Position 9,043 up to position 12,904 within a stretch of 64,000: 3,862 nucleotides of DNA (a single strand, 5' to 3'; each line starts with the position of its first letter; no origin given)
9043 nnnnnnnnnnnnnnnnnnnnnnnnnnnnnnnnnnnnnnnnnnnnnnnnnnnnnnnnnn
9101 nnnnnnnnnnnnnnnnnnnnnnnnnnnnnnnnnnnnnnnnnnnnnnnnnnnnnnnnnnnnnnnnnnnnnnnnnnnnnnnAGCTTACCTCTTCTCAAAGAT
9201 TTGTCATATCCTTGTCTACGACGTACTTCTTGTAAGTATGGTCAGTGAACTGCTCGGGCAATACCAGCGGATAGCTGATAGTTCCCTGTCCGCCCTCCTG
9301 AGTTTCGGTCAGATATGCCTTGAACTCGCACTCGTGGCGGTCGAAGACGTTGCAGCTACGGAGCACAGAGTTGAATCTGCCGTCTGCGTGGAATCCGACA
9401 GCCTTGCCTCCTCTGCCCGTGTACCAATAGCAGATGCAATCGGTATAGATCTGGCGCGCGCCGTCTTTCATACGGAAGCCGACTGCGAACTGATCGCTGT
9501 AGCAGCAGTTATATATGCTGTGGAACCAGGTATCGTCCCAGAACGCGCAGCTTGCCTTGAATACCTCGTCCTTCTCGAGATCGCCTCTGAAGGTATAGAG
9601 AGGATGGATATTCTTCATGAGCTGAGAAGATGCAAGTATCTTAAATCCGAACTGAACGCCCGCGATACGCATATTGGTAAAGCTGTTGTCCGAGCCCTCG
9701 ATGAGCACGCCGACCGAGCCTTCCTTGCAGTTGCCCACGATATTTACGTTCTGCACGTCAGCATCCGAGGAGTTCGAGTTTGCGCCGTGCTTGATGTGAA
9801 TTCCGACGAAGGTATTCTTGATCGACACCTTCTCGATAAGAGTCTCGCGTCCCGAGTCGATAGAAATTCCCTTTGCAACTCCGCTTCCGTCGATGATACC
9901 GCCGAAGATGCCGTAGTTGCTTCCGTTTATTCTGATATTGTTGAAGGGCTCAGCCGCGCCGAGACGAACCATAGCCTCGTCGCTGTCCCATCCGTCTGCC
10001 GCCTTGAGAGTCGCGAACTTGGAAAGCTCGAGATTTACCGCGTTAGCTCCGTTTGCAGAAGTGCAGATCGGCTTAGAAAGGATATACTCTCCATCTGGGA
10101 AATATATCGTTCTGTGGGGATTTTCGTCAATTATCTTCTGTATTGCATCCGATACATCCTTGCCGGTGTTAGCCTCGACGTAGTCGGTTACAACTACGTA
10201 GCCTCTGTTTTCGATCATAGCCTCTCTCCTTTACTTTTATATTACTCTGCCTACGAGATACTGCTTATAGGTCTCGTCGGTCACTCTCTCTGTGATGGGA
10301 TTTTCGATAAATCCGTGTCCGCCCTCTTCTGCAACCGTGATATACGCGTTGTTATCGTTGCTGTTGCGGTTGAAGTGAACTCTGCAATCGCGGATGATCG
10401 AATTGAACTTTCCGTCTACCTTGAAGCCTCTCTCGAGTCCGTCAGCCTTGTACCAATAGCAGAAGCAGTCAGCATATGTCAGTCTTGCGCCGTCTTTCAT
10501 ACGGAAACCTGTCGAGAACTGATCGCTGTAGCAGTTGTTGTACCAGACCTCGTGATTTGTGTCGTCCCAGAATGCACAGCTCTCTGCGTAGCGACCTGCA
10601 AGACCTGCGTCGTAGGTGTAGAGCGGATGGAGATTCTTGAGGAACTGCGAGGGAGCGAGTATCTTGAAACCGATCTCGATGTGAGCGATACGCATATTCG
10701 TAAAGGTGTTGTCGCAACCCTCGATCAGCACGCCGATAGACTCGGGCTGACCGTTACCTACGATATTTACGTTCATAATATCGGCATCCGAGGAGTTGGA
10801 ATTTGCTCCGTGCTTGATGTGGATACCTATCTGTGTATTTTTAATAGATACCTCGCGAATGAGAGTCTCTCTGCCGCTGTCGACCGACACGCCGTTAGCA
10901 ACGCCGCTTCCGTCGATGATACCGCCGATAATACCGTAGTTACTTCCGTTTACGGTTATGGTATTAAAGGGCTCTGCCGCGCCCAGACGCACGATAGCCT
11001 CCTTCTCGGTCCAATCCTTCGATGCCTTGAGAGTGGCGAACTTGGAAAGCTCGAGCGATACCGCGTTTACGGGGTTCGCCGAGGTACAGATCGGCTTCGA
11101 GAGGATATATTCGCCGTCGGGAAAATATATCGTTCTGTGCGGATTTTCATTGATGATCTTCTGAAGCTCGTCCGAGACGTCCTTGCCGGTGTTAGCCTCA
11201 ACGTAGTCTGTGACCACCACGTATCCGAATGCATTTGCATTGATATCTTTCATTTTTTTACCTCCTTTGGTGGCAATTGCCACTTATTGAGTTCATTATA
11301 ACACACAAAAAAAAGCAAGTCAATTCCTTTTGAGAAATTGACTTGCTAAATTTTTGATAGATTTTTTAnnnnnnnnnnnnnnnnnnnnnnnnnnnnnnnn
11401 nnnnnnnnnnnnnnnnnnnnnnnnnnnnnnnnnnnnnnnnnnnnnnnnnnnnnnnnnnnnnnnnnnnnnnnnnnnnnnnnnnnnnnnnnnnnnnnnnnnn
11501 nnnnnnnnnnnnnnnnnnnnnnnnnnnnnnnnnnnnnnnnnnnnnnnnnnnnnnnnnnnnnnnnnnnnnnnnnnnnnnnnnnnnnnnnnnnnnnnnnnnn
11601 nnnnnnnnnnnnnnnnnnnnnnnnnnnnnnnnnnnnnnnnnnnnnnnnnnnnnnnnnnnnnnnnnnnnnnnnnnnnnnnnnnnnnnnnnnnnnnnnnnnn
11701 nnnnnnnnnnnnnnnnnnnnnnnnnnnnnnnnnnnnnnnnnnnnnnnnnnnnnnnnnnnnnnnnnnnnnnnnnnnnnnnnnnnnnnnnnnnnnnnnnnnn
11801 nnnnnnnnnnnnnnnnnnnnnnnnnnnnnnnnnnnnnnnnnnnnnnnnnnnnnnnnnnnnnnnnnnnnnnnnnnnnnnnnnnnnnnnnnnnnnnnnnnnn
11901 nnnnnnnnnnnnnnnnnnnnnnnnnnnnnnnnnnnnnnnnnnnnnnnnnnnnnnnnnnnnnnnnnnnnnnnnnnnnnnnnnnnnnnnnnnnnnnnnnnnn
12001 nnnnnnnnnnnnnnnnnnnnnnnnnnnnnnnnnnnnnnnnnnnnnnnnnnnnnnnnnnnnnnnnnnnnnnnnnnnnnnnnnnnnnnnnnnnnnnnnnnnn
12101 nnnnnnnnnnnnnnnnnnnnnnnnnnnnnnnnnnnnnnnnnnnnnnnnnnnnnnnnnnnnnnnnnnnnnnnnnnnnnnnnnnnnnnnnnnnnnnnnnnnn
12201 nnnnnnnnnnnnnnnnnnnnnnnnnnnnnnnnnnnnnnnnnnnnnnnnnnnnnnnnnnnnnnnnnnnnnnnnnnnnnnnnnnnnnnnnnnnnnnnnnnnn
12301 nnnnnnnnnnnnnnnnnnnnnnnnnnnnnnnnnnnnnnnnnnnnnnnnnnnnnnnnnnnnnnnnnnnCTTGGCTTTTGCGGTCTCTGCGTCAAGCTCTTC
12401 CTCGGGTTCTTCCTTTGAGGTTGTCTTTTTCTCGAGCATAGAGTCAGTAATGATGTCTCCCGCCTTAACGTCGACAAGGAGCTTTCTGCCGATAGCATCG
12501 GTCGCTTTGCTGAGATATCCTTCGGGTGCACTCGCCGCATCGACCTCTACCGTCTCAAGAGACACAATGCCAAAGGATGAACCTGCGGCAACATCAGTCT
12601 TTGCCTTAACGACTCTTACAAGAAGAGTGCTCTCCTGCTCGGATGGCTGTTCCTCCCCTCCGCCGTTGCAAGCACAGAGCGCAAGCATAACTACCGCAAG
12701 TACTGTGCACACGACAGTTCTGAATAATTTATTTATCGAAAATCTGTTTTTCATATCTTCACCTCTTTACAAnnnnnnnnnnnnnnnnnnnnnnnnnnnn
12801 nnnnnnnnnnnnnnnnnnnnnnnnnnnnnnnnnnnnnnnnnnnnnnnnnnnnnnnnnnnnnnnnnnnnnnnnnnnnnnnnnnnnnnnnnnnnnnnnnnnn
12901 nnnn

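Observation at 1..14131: At least 12 tandem same-strand paralogs of a divergent beta-helix protein: a candidate undescribed surface/glycan system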

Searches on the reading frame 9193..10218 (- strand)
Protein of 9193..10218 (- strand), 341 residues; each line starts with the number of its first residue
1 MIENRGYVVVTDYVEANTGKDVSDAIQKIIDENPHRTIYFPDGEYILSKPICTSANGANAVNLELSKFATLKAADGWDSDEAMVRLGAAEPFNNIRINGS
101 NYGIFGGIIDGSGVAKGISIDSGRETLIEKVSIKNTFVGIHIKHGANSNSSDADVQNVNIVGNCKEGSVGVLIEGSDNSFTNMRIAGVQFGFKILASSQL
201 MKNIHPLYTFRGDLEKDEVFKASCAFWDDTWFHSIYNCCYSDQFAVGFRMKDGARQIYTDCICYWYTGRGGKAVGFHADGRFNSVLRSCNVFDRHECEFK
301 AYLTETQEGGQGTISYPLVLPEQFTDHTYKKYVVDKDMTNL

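Call 5: search_protein_families(library=pfam, proteins=[window:9193-10218:-], max_evalue=1)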
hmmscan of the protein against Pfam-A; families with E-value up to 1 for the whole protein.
window:9193-10218:- (341 aa): 1 family
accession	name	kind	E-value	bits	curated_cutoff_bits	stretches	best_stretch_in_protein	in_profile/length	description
PF12708.12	Pect-lyase_RHGA_epim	-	3.1e-07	30.8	27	1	10-201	4-178/213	Rhamnogalacturonase A/epimerase, pectate lyase-like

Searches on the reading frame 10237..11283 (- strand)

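Call 5: search_protein_families(library=pfam, proteins=[window:10237-11283:-], max_evalue=1)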
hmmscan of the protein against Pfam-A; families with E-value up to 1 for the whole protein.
window:10237-11283:- (348 aa): 1 family
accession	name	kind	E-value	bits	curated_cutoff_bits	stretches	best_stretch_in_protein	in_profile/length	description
PF12708.12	Pect-lyase_RHGA_epim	-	2.6e-06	27.8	27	1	24-209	4-193/213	Rhamnogalacturonase A/epimerase, pectate lyase-like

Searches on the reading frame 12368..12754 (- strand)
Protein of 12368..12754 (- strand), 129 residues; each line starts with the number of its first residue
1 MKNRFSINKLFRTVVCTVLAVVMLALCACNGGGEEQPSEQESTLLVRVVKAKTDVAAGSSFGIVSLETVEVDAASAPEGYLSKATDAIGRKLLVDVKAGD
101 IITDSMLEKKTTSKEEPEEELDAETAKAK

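Call 69: find_homologous_proteins(query=window:12368-12754:-, max_evalue=0.001)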
Query seq(129 aa) (129 aa): 4 proteins with E <= 0.001 among 41 candidates.
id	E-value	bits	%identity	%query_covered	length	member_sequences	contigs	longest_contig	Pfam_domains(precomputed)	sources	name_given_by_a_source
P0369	3.1e-62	226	85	100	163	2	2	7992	PF08666.18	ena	-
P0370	8.2e-42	160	84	74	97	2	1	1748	-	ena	-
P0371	5.1e-28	116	70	64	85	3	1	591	-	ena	-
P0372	9.3e-28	115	60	78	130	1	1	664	-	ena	-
